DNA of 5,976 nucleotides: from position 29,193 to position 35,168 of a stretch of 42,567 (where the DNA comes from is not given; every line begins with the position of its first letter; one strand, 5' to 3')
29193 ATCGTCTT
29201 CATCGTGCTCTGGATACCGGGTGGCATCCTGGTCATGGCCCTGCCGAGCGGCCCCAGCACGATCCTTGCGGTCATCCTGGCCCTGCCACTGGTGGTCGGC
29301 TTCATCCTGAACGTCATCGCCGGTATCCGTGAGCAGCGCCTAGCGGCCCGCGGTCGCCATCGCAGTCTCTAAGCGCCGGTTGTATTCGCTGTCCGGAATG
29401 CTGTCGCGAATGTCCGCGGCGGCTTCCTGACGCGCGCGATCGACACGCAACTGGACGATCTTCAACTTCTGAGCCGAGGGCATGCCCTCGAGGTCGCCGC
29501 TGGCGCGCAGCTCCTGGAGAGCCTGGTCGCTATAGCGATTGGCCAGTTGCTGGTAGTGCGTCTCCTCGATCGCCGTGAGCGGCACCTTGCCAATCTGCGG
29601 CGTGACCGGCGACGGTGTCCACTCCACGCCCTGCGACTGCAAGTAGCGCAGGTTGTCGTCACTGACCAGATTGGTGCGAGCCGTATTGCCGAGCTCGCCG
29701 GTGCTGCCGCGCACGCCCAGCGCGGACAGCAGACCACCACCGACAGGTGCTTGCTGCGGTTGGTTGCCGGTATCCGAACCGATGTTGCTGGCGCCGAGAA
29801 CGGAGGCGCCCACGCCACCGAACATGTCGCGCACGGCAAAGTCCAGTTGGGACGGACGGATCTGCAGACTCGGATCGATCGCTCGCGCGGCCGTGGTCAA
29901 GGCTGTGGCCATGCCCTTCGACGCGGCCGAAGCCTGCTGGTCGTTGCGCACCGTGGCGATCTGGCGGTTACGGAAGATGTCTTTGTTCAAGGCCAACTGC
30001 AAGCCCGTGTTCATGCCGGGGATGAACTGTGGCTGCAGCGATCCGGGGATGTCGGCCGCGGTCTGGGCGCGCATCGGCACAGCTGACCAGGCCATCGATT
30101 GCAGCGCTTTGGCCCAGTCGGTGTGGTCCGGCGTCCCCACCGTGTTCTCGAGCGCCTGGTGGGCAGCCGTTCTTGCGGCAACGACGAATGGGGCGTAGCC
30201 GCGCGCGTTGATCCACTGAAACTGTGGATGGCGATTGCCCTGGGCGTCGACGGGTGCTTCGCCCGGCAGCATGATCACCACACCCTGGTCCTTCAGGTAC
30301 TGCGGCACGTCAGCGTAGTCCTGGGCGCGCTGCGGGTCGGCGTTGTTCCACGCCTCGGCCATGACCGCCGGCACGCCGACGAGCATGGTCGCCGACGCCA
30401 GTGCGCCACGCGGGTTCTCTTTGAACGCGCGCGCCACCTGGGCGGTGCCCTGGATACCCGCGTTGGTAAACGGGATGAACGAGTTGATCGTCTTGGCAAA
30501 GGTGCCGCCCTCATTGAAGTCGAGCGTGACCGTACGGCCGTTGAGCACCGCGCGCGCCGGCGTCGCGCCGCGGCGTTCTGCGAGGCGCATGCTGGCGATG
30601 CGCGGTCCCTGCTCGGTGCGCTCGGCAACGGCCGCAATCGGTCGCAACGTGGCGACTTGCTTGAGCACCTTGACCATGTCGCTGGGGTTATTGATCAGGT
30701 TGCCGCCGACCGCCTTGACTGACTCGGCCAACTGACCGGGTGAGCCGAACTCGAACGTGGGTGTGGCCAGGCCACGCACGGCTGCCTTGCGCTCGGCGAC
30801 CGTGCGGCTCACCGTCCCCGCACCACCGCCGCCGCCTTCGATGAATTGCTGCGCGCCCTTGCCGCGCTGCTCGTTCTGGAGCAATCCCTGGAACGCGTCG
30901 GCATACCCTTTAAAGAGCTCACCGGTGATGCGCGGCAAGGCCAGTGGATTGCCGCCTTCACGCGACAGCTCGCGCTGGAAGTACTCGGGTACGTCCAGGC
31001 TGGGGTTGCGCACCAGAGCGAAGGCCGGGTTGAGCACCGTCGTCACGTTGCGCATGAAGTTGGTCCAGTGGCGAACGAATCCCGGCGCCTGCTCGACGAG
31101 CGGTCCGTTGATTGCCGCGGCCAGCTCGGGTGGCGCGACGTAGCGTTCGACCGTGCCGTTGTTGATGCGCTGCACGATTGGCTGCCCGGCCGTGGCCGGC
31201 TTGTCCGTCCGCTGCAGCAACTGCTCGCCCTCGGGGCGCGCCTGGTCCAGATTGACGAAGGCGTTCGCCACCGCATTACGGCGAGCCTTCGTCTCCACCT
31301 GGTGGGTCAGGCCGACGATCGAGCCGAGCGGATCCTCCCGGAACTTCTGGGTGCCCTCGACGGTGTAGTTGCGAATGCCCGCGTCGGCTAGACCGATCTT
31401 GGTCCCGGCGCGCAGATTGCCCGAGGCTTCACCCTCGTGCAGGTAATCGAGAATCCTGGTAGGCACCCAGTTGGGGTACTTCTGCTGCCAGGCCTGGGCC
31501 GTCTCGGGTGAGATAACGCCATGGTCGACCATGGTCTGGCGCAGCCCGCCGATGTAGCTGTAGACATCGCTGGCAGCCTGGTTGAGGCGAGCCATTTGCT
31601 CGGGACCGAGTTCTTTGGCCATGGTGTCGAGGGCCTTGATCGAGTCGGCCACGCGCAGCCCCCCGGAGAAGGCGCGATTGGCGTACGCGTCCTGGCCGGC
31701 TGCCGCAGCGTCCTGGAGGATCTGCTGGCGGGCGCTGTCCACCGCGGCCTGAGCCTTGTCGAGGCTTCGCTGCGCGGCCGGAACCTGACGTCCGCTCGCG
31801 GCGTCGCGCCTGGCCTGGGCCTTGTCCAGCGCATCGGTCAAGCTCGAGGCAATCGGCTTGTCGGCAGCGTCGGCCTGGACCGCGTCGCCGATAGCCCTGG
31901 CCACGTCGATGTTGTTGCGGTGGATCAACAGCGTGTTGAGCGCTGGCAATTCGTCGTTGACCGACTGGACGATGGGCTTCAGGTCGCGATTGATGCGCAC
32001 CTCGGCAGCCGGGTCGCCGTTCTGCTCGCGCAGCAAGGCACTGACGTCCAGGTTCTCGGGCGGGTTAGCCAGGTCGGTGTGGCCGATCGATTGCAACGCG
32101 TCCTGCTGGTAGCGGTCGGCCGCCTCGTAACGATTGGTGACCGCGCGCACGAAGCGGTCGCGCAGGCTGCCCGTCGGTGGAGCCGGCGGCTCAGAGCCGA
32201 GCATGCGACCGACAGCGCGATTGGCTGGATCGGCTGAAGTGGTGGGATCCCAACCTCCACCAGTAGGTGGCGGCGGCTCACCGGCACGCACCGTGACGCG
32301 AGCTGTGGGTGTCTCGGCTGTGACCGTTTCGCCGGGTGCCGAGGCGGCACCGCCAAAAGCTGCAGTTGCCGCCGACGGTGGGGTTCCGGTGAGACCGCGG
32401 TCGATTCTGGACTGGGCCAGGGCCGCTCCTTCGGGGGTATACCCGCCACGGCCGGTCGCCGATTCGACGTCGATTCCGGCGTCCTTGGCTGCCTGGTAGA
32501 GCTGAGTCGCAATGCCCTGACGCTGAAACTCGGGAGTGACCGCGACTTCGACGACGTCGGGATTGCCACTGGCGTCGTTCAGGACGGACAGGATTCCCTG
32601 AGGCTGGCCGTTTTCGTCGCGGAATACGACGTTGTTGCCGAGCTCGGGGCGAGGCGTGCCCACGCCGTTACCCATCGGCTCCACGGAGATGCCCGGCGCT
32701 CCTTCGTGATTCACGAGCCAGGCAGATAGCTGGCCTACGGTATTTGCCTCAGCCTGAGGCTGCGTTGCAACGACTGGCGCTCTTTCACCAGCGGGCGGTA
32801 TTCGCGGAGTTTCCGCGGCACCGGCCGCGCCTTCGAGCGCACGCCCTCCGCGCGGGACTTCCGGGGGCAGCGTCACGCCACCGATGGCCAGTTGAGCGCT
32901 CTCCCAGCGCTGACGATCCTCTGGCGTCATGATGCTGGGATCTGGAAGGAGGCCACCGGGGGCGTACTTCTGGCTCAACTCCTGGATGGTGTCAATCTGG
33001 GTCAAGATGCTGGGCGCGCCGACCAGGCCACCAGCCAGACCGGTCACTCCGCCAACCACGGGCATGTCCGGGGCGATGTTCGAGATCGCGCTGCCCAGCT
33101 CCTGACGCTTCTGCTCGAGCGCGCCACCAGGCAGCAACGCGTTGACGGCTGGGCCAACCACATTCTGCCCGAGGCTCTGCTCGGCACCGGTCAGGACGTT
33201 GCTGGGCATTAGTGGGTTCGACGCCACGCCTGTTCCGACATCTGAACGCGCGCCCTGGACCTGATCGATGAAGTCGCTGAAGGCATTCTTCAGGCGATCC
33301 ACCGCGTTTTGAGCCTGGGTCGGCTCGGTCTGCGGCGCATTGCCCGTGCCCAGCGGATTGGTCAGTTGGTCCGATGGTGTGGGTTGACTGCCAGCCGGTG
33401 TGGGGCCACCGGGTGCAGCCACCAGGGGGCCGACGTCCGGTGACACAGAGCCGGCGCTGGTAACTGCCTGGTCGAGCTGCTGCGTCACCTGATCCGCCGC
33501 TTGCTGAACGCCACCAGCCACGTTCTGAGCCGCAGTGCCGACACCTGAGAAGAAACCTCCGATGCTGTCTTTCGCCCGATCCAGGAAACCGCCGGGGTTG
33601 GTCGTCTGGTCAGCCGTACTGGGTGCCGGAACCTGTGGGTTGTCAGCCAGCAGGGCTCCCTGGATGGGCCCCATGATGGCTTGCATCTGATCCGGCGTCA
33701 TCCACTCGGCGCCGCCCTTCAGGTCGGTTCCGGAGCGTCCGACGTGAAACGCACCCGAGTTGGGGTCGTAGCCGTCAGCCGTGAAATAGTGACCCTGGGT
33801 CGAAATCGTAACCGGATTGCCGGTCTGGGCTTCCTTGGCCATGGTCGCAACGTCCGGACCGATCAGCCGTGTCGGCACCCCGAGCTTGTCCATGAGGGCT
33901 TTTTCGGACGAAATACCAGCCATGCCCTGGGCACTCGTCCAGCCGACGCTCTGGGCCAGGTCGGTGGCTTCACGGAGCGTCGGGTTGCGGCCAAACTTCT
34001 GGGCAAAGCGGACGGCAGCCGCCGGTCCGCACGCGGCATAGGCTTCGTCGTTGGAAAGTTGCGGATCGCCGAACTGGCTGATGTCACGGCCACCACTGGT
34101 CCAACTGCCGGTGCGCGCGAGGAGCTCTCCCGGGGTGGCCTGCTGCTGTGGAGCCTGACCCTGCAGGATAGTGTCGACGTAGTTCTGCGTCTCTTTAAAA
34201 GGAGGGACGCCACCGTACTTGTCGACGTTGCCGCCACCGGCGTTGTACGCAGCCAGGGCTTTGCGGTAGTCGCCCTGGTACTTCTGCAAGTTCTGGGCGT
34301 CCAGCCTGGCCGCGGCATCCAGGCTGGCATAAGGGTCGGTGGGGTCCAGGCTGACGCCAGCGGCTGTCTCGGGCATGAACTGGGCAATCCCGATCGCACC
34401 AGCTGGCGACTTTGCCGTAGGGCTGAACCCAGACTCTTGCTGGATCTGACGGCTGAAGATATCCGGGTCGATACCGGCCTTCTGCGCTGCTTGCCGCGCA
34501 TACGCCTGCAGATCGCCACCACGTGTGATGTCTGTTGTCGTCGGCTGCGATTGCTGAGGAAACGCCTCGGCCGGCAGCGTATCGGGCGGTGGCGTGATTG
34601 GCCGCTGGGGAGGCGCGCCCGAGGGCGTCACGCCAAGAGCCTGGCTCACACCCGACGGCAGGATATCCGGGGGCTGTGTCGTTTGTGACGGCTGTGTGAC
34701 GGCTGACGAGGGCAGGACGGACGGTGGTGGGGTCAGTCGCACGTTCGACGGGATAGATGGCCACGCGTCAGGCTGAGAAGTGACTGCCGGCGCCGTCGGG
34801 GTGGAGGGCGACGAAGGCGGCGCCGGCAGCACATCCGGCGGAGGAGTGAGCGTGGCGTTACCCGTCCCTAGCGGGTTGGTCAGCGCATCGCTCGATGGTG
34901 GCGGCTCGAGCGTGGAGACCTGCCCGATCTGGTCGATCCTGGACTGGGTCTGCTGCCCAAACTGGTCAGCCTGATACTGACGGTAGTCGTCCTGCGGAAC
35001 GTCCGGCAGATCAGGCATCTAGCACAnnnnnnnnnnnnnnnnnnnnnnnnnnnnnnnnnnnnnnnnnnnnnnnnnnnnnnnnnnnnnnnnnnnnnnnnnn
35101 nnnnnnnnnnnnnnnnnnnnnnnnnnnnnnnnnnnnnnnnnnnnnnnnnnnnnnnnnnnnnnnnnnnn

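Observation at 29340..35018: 1892-aa polyvalent virion protein combining SLT, Cys-peptidase and GNAT domains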

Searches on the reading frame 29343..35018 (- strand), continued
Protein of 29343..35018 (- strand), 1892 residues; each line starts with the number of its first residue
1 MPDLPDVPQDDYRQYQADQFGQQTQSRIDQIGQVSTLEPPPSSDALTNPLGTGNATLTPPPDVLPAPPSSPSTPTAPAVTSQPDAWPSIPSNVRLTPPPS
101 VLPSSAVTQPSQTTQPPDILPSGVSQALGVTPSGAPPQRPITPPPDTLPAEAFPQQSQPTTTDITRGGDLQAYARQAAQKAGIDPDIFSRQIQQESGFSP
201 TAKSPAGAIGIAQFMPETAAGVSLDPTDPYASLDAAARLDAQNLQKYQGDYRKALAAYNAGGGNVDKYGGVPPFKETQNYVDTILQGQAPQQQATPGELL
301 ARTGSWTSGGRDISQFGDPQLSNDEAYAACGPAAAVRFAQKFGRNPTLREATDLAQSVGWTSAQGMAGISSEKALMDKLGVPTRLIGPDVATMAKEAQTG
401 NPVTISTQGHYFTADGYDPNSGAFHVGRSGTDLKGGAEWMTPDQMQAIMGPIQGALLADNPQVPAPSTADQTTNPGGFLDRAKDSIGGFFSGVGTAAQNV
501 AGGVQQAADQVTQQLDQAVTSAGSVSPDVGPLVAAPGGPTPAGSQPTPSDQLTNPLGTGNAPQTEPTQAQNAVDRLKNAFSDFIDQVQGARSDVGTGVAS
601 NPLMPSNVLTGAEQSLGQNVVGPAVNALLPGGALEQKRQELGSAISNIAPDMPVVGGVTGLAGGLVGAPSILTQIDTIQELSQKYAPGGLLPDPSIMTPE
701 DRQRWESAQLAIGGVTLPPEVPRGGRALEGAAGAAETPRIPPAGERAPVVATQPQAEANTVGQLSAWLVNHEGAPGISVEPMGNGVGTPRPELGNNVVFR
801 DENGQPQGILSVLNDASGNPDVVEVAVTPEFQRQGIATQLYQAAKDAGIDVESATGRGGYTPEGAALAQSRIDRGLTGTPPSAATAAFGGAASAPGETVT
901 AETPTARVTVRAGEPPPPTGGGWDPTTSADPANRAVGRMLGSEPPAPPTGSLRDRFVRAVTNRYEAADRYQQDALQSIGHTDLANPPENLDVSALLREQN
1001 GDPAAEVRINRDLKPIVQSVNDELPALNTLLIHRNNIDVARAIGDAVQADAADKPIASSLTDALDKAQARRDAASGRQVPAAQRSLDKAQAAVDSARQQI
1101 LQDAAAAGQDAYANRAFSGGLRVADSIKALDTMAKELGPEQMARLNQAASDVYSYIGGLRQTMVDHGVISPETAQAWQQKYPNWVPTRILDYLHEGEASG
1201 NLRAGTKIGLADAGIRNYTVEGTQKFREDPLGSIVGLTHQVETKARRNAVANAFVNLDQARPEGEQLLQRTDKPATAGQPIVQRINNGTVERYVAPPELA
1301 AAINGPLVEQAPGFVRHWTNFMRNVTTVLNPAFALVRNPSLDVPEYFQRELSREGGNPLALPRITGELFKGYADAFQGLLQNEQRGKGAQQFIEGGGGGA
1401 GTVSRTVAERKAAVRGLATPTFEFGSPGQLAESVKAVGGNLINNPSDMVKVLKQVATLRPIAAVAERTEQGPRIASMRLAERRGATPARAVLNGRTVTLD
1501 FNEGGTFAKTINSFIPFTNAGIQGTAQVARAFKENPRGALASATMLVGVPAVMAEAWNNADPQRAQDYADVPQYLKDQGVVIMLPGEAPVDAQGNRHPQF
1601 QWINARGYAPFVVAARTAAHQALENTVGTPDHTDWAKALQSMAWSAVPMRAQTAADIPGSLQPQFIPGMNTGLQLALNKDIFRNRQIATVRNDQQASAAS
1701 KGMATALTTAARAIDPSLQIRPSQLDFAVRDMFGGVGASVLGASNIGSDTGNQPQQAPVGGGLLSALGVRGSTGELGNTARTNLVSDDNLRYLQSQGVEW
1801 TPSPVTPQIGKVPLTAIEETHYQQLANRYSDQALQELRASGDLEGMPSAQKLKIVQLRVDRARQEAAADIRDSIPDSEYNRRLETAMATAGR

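Call 59: search_protein_families(library=pfam, proteins=[P0011, P0049, P0089, P0098, P0118], max_evalue=0.01)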
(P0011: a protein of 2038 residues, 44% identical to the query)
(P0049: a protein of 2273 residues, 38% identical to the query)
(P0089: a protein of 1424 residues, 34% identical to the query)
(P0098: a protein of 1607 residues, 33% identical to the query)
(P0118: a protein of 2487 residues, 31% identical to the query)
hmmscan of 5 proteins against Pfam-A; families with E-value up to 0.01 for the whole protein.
P0011 (2038 aa): 2 families
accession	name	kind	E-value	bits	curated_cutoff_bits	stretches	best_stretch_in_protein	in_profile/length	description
PF01464.25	SLT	-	8.6e-20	70.9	21.3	1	197-293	2-107/117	Transglycosylase SLT domain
PF01551.29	Peptidase_M23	-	1.7e-15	57.4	28.7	1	364-459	5-87/96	Peptidase family M23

P0049 (2273 aa): 3 families
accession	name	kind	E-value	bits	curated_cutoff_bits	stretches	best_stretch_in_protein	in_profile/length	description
PF01464.25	SLT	-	2.2e-17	63.1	21.3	1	137-242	2-116/117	Transglycosylase SLT domain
PF00877.26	NLPC_P60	-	2e-16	60.3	23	1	287-389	1-89/105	NlpC/P60 family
PF18857.6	LPD38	-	1.2e-11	45.4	27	1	1962-2130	2-178/189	Large polyvalent protein associated domain 38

P0089 (1424 aa): 1 family
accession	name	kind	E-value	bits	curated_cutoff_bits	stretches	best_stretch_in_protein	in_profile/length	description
PF01464.25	SLT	-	1.3e-20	73.6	21.3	1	108-212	2-113/117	Transglycosylase SLT domain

P0098 (1607 aa): 2 families
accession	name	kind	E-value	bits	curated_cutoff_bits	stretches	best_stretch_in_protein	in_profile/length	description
PF01464.25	SLT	-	5.4e-12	45.8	21.3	1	48-154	5-114/117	Transglycosylase SLT domain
PF18857.6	LPD38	-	1.4e-10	42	27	1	1292-1480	2-180/189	Large polyvalent protein associated domain 38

P0118 (2487 aa): 2 families
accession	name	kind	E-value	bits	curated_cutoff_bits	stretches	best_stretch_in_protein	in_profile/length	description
PF01464.25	SLT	-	1.1e-21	77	21.3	1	144-241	3-107/117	Transglycosylase SLT domain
PF13406.11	SLT_2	-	0.0035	17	24.3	1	167-197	142-174/292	Transglycosylase SLT domain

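Call 63: search_solved_structures(query=A4, max_evalue=1)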
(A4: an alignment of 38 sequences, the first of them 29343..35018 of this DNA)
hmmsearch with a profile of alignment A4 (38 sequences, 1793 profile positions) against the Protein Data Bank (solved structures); distinct sequences matched with E-value up to 1: 63 (the best 60 are shown).
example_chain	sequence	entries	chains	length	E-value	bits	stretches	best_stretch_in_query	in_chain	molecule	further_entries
5o1j_A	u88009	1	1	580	9.9e-12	46.9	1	127-246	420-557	Putative soluble lytic murein transglycosylase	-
5mpq_A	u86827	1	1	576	1e-11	46.8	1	127-246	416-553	Transglycosylase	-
6fpn_B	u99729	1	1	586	1e-11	46.8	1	127-246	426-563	Putative soluble lytic murein transglycosylase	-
6fbt_A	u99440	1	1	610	1e-11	46.8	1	134-246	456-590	Probable soluble lytic transglycosylase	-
5o24_A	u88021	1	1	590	1e-11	46.8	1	127-246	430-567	Transglycosylase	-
5ohu_A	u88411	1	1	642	1.1e-11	46.7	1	134-246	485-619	Soluble lytic murein transglycosylase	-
5o29_A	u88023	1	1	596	1.1e-11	46.7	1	127-246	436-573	Transglycosylase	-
5o2n_A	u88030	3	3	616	1.1e-11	46.7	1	127-246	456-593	Transglycosylase | Putative soluble lytic murein transglycosylase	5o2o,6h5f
6fcq_A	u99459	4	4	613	8.2e-11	43.8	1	134-246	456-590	Soluble lytic murein transglycosylase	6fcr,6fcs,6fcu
6fc4_A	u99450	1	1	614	8.2e-11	43.8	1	134-246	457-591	Soluble lytic murein transglycosylase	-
1qsa_A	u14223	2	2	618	2.9e-09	38.7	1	143-243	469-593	PROTEIN (SOLUBLE LYTIC TRANSGLYCOSYLASE SLT70) | SOLUBLE LYTIC TRANSGLYCOSYLASE SLT70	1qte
1sly_A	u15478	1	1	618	1.4e-08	36.5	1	143-243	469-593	70-KDA SOLUBLE LYTIC TRANSGLYCOSYLASE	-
8rhe_A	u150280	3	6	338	1.7e-08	36.2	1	152-243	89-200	LysM peptidoglycan-binding domain-containing protein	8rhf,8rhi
9vi7_A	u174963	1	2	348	2.2e-08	35.8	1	122-225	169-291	lytic transglycosylase c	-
7eyb_I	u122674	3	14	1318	6.1e-08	34.3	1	130-247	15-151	Peptidoglycan transglycosylase gp16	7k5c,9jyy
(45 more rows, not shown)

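Call 82: find_encoding_contigs(protein=window:29343-35018:-, flank=3000, max_places=4)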
Protein window:29343-35018:- (1892 aa): no gene with exactly this product is on record in the collection.

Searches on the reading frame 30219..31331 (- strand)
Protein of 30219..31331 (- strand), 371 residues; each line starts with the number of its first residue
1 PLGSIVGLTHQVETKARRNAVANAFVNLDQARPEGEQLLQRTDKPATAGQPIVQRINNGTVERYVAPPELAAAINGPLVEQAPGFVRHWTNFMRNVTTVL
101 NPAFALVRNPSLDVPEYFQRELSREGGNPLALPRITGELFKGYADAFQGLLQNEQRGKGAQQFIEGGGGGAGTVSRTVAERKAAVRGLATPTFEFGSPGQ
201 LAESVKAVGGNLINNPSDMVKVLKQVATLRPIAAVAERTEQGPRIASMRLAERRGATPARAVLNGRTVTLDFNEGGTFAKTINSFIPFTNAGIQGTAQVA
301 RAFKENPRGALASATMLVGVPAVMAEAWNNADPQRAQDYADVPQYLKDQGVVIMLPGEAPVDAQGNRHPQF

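Call 20: search_protein_families(library=pfam, proteins=[window:30219-31331:-], max_evalue=10)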
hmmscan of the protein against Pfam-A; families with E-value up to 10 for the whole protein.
seq(371 aa): 1 family
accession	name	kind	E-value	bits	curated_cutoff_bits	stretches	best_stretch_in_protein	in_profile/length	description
PF04214.18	DUF411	-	0.079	13.1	27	1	173-199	22-47/48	Protein of unknown function, DUF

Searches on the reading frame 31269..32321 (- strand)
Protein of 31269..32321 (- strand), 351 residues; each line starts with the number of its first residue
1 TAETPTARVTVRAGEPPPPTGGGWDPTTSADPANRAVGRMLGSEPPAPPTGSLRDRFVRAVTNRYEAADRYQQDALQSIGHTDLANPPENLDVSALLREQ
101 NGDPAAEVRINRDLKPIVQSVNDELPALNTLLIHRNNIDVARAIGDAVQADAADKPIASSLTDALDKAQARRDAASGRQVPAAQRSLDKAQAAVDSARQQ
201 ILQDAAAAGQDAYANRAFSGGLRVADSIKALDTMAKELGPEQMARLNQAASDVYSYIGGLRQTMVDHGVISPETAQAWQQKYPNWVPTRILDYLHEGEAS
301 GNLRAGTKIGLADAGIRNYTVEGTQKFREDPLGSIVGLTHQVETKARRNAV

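Call 20: search_protein_families(library=pfam, proteins=[window:31269-32321:-], max_evalue=10)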
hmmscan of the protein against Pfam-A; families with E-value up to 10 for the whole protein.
seq(351 aa): 3 families
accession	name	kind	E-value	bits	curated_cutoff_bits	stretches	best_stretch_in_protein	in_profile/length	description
PF17713.6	DUF5558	-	0.15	13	25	1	29-70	5-46/127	Family of unknown function (DUF5558)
PF22029.2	PhyR_sigma2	-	0.44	11.1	27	1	56-79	10-33/55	Sigma2 domain of PhyR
PF11445.13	DUF2894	-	3.6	8.5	25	1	47-149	32-137/185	Protein of unknown function (DUF2894)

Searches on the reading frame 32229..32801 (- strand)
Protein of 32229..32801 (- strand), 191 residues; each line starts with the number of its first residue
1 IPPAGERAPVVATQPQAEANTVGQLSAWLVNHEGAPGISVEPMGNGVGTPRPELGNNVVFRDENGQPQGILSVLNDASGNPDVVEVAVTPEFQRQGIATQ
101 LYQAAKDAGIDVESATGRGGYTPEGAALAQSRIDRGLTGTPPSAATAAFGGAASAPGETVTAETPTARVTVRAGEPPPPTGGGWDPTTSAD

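Call 20: search_protein_families(library=pfam, proteins=[window:32229-32801:-], max_evalue=10)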
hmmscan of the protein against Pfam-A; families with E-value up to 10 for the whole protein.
seq(191 aa): 4 families
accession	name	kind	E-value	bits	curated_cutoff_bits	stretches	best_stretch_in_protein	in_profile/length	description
PF13508.13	Acetyltransf_7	-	9.1e-06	26.4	27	1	62-110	9-62/84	Acetyltransferase (GNAT) domain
PF00583.31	Acetyltransf_1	-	2.5e-05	25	20.7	1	61-109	38-88/116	Acetyltransferase (GNAT) family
PF13673.13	Acetyltransf_10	-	0.00011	22.6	23.6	1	58-108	33-79/128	Acetyltransferase (GNAT) domain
PF14542.12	Acetyltransf_CG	-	0.094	13.3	30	1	77-107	21-51/80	GCN5-related N-acetyl-transferase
